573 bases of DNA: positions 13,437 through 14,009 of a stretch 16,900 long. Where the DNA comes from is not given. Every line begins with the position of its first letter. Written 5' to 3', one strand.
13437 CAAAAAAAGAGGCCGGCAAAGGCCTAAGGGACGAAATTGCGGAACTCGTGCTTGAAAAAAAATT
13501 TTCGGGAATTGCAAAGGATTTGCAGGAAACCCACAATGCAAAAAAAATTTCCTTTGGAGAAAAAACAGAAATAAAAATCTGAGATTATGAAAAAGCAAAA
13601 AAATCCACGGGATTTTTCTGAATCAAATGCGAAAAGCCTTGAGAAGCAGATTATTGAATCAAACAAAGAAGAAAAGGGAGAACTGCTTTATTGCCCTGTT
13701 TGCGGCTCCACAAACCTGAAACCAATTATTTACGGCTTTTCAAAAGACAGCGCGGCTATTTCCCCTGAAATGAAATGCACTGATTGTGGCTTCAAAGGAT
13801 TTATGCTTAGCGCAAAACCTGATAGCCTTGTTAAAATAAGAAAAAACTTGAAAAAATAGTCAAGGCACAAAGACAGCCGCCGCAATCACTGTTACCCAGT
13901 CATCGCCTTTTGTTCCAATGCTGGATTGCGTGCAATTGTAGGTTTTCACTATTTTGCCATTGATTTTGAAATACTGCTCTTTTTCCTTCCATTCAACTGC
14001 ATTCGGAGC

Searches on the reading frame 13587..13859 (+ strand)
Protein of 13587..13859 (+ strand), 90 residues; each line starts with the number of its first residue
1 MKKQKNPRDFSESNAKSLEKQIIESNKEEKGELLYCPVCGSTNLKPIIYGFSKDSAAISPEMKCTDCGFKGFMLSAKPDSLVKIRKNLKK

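Call 20: search_protein_families(library=pfam, proteins=[window:13587-13859:+], max_evalue=0.01)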
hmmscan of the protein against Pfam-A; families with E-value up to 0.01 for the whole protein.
window:13587-13859:+ (90 aa): 2 families
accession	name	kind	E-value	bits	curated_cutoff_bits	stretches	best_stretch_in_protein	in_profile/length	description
PF14354.12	Lar_restr_allev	-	0.0023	18.6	28.6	1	32-69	2-33/58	Restriction alleviation protein Lar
PF09723.15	Zn_ribbon_8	-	0.0029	18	34.4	0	30-45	24-38/41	Zinc ribbon domain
